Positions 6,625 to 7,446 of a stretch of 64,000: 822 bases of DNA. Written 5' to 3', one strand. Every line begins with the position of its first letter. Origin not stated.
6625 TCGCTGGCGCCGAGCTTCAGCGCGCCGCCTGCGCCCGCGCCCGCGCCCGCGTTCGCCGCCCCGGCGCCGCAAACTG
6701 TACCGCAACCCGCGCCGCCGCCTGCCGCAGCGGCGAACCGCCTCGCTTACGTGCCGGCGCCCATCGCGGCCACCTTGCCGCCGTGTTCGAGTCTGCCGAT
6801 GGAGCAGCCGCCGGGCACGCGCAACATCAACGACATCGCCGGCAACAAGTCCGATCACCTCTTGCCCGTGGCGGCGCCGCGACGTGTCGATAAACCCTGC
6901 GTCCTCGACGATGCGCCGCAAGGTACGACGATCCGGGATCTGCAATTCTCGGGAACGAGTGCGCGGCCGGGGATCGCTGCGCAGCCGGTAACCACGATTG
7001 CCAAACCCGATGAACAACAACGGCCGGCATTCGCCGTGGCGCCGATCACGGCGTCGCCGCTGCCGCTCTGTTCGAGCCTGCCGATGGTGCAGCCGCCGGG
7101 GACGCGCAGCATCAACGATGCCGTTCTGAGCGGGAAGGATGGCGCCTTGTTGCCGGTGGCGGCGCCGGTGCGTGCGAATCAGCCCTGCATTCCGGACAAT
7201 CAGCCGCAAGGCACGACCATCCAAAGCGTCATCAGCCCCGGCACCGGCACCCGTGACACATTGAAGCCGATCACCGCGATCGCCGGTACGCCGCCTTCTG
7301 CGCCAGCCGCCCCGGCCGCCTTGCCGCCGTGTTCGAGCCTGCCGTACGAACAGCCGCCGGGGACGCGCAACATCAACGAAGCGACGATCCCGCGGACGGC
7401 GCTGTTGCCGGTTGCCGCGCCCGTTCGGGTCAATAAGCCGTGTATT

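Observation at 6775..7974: Five Cys-bracketed proline-rich modules with a conserved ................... core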

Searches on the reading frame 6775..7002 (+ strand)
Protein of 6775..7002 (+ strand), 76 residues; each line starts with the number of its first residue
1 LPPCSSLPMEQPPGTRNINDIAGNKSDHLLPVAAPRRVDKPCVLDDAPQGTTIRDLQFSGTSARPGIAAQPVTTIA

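Call 17: find_homologous_proteins(query=A2, max_evalue=0.01)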
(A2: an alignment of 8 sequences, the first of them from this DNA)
Query A2 (8 sequences): 7766 candidates shared short words with the query, none scored E <= 0.01.

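Call 22: find_related_loci(query=A2, collection=genome_contigs, flank=8000)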
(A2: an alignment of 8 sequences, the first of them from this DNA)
Query A2 (76 aa) in genome_contigs; peptide patterns used: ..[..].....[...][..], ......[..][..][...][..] (x = any residue, [..] = any of these).
28 stretches matched a pattern, but none encodes a relative of the query by tblastn (E <= 1e-3).

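Call 23: find_related_loci(query=A2, collection=metagenome_contigs, flank=8000)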
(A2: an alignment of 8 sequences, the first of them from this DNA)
Query A2 (76 aa) in metagenome_contigs; peptide patterns used: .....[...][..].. (x = any residue, [..] = any of these).
39 stretches matched a pattern, but none encodes a relative of the query by tblastn (E <= 1e-3).

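Call 29: search_protein_representatives(alignment_id=A2)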
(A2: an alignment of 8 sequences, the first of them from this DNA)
Query: 8 sequences, 73 profile positions. Proteins with E-value up to 0.001 (for the whole library): 3; up to 1e-10: 3; up to 1e-30: 1. The best 3 are listed.
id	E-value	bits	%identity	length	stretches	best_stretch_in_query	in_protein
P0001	4.9e-123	417.8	-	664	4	1-73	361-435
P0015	4.4e-23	97.5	-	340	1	1-72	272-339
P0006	2.2e-22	95.3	-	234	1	1-72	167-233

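Call 46: find_encoding_contigs(protein=P0015, flank=8000, max_places=3)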
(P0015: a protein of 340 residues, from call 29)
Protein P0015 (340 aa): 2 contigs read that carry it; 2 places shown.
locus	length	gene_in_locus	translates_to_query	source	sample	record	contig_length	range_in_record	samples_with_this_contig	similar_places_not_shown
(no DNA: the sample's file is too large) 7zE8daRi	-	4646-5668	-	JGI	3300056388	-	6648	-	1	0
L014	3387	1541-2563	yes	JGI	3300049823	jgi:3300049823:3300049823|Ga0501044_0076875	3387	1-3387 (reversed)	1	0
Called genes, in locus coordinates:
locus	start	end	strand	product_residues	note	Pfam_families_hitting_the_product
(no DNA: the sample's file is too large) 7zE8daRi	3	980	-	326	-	?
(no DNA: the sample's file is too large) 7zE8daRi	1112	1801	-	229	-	PF01738:DLH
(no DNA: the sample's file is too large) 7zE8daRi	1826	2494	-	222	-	PF01738:DLH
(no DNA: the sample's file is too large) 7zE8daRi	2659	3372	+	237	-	-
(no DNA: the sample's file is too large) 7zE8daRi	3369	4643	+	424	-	PF01435:Peptidase_M48, PF07719:TPR_2 (faint), PF13371:TPR_9 (weak)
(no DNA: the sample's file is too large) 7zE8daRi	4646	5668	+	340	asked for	-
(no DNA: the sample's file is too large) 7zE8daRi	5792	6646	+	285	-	?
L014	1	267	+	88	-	?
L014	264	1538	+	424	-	PF01435:Peptidase_M48, PF07719:TPR_2 (faint), PF13371:TPR_9 (weak)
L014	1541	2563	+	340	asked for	-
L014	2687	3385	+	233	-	?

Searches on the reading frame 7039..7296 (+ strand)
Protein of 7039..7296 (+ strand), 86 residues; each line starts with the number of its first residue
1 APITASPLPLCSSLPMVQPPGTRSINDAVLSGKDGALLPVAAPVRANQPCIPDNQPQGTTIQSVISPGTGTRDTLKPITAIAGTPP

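Call 43: search_solved_structures(query=A4, max_evalue=10)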
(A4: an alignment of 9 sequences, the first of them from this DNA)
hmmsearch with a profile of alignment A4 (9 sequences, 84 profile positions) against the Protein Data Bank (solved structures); distinct sequences matched with E-value up to 10: 0.

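Call 44: search_protein_families(library=pfam, proteins=[window:7039-7296:+], max_evalue=10)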
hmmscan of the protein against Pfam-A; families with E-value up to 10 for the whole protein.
seq(86 aa): 0 families

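Call 50: predict_structure(alignment_id=A4)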
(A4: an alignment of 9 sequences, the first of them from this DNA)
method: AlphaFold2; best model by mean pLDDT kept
length: 86 residues; sequences in the alignment: 9
mean_pLDDT: 66.5   pTM: 0.36
mean pLDDT of the five models: 66.5, 64.8, 62.0, 61.7, 61.5
residues with pLDDT >= 90: 0; 70-90: 37; 50-70: 35; < 50: 14
segments of 3 or more residues with pLDDT < 50: 62-67, 82-85
pLDDT, mean of each block of 10 residues (from residue 1): 66 86 74 64 83 67 49 53 48
secondary structure, 60 per line:
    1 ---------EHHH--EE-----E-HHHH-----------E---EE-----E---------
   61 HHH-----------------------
elements in order: H25-28

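Call 53: fold_search(model_id=the predicted structure, library=pdb)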
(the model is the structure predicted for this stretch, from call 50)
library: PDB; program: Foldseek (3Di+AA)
matches with E <= 10: 0; with E <= 0.001: 0
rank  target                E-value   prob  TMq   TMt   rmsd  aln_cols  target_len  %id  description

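Call 70: search_protein_families(library=ncbifam, proteins=[window:7039-7296:+], max_evalue=10)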
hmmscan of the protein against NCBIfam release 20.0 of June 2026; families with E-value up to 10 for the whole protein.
seq(86 aa): 0 families
